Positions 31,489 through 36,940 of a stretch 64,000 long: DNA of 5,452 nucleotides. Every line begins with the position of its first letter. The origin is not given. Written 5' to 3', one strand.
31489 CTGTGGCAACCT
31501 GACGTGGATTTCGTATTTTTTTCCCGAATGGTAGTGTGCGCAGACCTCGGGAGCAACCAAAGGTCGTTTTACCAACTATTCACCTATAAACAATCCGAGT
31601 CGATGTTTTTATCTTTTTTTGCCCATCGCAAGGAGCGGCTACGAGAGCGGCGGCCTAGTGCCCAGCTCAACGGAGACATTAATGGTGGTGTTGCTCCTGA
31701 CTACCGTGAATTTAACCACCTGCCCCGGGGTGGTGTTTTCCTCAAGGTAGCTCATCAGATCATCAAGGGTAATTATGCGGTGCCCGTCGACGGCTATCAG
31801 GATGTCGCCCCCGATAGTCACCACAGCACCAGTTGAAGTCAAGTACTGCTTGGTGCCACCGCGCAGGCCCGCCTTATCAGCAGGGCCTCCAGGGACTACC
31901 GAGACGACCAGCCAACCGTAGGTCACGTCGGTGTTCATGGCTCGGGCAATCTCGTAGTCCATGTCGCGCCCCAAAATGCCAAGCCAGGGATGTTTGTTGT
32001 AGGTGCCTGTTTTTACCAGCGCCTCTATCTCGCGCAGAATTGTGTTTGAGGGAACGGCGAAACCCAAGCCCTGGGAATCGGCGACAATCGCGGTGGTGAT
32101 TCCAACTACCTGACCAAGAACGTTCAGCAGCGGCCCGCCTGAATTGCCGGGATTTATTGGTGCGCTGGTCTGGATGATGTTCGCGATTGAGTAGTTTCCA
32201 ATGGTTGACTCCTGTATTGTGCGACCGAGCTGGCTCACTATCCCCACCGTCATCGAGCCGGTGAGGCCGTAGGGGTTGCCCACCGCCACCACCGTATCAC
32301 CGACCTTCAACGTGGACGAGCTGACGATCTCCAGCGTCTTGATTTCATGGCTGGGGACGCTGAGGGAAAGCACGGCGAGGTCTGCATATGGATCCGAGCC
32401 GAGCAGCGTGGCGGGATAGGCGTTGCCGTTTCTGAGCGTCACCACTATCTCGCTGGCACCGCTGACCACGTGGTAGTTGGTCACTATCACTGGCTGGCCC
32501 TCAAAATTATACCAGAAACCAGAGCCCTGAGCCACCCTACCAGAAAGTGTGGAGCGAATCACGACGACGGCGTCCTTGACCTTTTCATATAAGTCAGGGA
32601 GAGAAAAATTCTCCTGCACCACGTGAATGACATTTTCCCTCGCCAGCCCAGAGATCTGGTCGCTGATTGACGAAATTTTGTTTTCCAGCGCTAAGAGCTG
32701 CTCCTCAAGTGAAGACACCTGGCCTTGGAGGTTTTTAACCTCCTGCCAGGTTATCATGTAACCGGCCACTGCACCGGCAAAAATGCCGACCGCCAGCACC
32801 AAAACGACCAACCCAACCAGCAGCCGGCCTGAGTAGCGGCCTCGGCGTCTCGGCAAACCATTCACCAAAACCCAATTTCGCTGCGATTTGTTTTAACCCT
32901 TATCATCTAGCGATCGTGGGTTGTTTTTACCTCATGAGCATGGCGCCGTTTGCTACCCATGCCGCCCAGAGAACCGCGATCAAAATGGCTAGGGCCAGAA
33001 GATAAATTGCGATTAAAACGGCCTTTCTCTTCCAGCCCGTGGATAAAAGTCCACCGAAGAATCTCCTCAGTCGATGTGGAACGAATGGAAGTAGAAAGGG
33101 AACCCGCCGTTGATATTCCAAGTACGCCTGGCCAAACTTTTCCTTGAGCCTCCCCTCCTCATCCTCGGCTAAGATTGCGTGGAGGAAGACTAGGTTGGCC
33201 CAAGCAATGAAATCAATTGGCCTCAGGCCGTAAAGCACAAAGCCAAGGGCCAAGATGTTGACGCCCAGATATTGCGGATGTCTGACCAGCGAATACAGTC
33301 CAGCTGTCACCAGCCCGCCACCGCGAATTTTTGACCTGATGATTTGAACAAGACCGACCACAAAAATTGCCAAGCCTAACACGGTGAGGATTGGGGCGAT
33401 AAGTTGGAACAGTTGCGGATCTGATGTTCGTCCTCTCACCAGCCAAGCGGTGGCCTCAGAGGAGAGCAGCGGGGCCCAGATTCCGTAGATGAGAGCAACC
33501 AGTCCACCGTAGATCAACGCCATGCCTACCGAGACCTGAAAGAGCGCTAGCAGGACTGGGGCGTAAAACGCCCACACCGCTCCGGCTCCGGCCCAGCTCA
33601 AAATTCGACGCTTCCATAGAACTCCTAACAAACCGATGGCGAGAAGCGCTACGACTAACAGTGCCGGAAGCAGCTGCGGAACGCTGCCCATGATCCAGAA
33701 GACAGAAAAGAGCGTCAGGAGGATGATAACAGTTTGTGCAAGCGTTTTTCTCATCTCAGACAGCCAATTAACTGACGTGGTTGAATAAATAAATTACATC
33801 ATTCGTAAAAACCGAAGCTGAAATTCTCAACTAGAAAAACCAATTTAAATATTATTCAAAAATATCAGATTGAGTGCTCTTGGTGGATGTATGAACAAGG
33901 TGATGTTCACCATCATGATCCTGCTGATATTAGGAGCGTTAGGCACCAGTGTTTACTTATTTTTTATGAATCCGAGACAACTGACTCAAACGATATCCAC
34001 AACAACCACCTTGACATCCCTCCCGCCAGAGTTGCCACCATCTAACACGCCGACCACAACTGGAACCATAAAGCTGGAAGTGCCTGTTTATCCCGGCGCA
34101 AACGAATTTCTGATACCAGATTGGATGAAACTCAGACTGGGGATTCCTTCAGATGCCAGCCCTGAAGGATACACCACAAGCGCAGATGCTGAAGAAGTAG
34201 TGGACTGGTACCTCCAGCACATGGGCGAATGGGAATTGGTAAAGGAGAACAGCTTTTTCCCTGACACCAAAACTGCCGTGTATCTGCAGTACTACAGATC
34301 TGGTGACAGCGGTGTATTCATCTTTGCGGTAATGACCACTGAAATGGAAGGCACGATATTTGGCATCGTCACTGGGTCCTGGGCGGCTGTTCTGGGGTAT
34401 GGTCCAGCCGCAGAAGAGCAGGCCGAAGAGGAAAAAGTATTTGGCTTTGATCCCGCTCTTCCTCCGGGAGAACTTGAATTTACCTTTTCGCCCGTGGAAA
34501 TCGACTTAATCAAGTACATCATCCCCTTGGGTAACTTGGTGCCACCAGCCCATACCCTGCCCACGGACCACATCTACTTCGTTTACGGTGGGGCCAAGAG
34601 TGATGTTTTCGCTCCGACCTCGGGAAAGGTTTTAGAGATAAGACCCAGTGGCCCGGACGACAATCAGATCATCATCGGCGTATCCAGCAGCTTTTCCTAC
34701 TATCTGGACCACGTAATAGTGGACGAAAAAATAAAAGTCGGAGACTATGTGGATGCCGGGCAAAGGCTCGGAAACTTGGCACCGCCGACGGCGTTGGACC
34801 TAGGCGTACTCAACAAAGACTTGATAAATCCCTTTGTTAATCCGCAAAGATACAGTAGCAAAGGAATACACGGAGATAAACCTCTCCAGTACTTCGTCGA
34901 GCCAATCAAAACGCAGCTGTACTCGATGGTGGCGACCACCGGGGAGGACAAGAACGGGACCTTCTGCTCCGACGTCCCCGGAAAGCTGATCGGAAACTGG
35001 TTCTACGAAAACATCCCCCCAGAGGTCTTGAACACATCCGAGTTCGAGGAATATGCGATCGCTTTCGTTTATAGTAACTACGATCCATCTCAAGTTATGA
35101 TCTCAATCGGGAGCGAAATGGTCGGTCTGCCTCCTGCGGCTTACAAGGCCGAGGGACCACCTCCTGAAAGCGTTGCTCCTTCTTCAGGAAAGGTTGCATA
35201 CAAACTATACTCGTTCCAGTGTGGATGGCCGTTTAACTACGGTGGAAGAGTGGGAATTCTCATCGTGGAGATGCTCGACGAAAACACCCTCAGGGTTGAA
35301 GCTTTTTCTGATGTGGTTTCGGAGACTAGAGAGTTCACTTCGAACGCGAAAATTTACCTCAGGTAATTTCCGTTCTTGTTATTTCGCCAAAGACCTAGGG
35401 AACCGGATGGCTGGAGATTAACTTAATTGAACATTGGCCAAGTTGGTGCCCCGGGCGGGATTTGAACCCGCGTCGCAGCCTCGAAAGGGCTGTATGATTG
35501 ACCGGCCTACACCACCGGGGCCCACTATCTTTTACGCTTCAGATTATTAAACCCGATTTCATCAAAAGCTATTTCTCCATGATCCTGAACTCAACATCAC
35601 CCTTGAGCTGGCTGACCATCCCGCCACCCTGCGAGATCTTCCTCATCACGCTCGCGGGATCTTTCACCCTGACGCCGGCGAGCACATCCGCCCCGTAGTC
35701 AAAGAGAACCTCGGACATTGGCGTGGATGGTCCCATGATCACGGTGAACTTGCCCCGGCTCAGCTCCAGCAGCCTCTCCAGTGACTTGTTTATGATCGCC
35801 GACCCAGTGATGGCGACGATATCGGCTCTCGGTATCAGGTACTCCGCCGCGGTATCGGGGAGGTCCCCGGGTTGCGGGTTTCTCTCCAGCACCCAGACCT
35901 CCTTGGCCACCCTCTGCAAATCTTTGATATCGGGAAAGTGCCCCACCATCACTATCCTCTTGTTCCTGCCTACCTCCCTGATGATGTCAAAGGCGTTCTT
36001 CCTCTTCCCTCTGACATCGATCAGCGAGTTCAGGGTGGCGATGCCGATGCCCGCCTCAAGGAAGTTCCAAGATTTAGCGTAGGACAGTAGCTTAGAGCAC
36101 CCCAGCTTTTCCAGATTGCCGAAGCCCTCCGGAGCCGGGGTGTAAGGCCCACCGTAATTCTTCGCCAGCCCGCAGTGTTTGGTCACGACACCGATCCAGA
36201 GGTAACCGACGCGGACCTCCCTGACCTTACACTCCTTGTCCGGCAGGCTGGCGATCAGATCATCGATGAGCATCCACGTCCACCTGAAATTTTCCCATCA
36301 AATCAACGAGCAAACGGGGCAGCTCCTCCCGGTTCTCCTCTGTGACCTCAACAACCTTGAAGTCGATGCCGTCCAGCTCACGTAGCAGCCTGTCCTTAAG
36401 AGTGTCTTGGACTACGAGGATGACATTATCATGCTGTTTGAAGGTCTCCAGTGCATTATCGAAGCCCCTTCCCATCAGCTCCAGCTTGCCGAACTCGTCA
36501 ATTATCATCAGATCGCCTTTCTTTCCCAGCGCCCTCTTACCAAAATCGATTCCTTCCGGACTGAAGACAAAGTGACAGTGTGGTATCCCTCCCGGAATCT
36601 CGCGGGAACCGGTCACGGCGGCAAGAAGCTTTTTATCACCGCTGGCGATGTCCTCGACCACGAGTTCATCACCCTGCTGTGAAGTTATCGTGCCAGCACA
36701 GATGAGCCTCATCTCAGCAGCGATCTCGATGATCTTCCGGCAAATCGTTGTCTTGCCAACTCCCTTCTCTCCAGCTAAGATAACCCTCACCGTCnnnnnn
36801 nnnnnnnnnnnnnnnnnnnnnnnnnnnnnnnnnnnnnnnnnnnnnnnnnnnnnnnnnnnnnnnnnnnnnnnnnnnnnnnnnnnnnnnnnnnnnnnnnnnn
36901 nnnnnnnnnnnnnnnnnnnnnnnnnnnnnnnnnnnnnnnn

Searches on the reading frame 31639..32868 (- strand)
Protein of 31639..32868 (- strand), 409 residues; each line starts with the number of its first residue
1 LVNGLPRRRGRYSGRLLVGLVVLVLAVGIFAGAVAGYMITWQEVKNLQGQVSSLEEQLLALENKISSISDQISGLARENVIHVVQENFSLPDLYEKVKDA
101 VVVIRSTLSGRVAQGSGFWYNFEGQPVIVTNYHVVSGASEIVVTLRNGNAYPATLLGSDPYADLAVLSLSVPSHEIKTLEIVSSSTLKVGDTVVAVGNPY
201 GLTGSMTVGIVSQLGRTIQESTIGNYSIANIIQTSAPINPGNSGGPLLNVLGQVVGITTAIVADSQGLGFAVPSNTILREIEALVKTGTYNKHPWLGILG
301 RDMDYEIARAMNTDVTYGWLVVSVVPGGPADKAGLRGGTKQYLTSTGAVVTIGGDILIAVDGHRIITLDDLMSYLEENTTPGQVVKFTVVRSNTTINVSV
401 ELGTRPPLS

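Call 19: search_protein_families(library=pfam, proteins=[window:31639-32868:-], max_evalue=0.0001)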
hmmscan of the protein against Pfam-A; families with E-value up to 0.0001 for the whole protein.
window:31639-32868:- (409 aa): 4 families
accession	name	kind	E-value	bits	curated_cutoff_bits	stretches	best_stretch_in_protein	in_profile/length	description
PF13365.12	Trypsin_2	-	9.1e-32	111.2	27.6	1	115-257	1-144/144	Trypsin-like peptidase domain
PF00089.32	Trypsin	-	4e-14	53.4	20.6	1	127-277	36-216/220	Trypsin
PF13180.12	PDZ_2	-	2.4e-12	47.4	27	1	315-402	10-80/80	PDZ domain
PF17820.7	PDZ_6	-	6e-08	32.8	27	0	354-389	19-52/54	PDZ domain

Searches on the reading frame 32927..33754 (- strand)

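Call 19: search_protein_families(library=pfam, proteins=[window:32927-33754:-], max_evalue=0.0001)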
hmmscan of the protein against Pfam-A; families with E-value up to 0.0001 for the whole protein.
window:32927-33754:- (275 aa): 2 families
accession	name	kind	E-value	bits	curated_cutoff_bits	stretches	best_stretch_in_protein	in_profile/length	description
PF01222.22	ERG4_ERG24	-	1e-06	28.3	27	1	139-222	343-427/432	Ergosterol biosynthesis ERG4/ERG24 family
PF04191.18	PEMT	-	2.7e-05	25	25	1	147-209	41-104/105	Phospholipid methyltransferase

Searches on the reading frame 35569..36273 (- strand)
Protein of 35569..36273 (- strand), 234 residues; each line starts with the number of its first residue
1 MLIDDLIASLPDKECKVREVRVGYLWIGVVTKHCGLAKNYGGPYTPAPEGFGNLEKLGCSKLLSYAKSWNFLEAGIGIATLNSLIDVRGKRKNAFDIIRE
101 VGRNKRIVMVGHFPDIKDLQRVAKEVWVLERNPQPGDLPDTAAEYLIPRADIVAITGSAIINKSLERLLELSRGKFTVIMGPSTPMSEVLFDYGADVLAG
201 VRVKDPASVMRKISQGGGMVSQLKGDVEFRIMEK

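Call 20: search_protein_families(library=pfam, proteins=[window:35569-36273:-], max_evalue=0.0001)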
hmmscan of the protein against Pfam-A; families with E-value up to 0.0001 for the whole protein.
window:35569-36273:- (234 aa): 2 families
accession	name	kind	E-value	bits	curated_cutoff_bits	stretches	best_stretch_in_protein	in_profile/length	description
PF04016.18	DUF364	-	9.5e-44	149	23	1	93-231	1-145/147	Putative heavy-metal chelation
PF13938.11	DUF4213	-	2.5e-14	53.8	23.5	1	3-85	1-75/75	Putative heavy-metal chelation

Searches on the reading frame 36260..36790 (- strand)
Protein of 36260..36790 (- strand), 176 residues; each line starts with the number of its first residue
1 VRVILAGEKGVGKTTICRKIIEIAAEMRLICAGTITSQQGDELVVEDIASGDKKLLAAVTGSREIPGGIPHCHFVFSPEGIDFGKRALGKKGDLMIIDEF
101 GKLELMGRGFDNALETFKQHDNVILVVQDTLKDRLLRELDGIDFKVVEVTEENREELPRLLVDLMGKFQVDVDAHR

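Call 20: search_protein_families(library=pfam, proteins=[window:36260-36790:-], max_evalue=0.0001)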
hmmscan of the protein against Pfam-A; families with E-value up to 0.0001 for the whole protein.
window:36260-36790:- (176 aa): 2 families
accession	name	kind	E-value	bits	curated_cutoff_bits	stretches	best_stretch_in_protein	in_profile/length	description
PF03266.21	NTPase_1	-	1.5e-22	80.7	23.9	1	2-159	1-165/168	NTPase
PF13401.12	AAA_22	-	7.9e-05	23.4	27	0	4-28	9-35/130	AAA domain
